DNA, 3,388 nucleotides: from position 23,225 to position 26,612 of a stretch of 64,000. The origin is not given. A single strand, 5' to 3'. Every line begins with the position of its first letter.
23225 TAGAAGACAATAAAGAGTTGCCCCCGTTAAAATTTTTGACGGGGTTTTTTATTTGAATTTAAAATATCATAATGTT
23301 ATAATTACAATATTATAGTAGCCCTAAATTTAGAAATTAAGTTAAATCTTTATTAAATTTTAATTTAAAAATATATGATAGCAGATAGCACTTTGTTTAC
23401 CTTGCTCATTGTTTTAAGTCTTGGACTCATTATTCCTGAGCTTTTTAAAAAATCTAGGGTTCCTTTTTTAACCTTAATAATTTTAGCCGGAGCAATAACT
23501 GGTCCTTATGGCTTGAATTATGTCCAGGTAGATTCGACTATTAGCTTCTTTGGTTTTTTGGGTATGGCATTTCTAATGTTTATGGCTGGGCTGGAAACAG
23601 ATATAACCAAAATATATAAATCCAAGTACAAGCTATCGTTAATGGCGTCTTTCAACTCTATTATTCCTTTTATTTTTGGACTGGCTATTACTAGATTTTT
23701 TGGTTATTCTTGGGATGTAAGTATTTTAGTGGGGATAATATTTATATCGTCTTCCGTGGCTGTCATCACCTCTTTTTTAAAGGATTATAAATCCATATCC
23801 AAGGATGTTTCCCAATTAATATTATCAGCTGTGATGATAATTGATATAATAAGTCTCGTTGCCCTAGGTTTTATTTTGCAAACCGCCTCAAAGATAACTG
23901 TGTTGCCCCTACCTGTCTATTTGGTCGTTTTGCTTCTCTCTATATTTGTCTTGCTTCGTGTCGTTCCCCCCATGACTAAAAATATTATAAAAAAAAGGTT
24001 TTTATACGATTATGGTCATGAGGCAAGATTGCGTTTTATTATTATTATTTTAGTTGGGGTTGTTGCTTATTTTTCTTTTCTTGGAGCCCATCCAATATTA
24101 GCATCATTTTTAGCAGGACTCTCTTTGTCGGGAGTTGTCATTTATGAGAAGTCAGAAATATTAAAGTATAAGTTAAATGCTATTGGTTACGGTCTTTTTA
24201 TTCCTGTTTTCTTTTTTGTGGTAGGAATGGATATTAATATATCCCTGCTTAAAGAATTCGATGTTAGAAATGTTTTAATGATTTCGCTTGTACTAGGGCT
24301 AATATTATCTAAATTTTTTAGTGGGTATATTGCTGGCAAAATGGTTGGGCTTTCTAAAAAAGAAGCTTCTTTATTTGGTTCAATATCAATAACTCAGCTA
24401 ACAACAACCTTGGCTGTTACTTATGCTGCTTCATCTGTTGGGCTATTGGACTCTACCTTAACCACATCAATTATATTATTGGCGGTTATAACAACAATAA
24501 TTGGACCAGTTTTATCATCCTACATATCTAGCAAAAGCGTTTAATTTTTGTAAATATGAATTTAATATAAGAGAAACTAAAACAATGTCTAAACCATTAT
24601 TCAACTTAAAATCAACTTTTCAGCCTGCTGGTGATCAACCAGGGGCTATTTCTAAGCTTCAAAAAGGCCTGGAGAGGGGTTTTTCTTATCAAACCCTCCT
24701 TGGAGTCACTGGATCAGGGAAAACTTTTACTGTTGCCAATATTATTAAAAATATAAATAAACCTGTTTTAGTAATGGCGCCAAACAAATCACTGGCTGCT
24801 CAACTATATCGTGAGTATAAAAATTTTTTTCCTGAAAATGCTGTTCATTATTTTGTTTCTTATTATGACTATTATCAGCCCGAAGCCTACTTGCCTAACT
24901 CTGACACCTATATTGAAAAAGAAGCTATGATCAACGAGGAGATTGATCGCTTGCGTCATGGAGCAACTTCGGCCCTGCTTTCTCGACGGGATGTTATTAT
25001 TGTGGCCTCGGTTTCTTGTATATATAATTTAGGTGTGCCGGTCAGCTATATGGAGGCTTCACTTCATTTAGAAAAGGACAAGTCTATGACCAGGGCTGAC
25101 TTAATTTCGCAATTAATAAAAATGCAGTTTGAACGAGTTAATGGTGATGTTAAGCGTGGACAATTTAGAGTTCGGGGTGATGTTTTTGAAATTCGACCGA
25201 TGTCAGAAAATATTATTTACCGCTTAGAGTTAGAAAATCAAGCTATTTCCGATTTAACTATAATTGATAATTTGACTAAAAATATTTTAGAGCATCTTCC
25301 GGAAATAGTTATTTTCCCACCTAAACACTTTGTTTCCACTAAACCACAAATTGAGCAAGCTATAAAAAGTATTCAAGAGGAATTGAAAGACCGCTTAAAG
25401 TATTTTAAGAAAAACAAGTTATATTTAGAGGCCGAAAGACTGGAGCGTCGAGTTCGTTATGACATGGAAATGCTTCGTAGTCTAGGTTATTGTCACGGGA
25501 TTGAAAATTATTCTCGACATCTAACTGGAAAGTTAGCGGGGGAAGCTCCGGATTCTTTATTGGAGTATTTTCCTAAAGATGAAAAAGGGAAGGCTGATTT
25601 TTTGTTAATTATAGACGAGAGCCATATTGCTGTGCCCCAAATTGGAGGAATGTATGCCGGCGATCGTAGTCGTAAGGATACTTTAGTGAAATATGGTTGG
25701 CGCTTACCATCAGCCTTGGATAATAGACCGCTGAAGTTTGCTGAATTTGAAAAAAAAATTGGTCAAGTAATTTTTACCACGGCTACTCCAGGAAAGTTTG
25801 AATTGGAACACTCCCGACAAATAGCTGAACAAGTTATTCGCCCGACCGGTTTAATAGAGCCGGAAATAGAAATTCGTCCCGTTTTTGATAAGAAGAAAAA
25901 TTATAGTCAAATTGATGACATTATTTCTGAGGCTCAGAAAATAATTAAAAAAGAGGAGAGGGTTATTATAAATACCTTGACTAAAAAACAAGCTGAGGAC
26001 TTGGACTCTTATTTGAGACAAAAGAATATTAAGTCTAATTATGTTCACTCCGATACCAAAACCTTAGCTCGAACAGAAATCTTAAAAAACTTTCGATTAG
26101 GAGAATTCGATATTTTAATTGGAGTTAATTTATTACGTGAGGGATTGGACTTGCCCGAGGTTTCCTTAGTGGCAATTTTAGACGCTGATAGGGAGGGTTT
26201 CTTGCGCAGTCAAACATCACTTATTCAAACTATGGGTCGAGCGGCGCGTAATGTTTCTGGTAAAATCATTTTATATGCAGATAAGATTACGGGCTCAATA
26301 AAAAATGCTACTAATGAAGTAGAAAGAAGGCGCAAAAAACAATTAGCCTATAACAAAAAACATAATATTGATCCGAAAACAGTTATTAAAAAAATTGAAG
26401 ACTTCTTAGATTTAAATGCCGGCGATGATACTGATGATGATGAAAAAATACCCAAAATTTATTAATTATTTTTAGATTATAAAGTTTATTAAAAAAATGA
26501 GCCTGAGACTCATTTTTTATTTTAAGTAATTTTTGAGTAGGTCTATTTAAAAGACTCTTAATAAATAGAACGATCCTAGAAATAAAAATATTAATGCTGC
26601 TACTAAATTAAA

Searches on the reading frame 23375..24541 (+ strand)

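Call 19: search_protein_families(library=pfam, proteins=[window:23375-24541:+], max_evalue=0.01)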
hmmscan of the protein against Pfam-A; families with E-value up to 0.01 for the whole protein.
window:23375-24541:+ (389 aa): 1 family
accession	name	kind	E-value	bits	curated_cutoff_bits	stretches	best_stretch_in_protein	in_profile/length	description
PF00999.27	Na_H_Exchanger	-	1.7e-51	175.7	26.2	1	14-380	4-373/375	Sodium/hydrogen exchanger, transmembrane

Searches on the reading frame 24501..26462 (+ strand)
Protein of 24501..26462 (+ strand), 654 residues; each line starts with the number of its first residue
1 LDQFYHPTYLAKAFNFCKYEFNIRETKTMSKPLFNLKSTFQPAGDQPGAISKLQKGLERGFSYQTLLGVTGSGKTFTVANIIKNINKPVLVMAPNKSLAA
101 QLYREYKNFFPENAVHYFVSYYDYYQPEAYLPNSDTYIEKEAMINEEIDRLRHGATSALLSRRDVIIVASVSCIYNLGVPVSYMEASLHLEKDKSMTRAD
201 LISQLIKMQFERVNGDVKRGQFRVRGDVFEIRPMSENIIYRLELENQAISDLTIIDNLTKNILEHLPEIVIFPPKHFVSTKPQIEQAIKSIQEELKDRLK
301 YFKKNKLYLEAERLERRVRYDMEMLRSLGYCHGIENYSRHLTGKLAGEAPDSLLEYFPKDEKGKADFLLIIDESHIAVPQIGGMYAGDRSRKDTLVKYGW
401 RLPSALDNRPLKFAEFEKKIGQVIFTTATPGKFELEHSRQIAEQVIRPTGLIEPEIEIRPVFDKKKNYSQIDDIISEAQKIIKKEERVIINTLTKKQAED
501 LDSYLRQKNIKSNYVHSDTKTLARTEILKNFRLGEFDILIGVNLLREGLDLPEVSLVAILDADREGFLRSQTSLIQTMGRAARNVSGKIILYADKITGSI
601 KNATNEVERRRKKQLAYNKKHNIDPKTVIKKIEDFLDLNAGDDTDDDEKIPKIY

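Call 19: search_protein_families(library=pfam, proteins=[window:24501-26462:+], max_evalue=0.01)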
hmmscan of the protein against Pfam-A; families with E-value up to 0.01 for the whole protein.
window:24501-26462:+ (654 aa): 8 families
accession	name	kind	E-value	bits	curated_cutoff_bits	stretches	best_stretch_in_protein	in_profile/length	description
PF17757.6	UvrB_inter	-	1.1e-21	77.1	22.9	1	188-277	1-91/91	UvrB interaction domain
PF00271.37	Helicase_C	-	9.7e-21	74.5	23.5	1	479-584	7-109/110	Helicase conserved C-terminal domain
PF12344.14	UvrB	-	1.4e-19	70.1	27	1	591-632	1-42/43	Ultra-violet resistance protein B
PF04851.21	ResIII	-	6.8e-12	46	22.5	1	45-116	7-83/164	Type III restriction enzyme, res subunit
PF00270.35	DEAD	-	2.2e-06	27.9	26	1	67-116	20-77/167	DEAD/DEAH box helicase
PF13604.12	AAA_30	-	0.0045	17.2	27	0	57-106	14-66/191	AAA domain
PF13245.12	AAA_19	-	0.0052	17.4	25.1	0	65-125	15-78/134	AAA domain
PF13401.12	AAA_22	-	0.0079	17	27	0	66-151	10-96/130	AAA domain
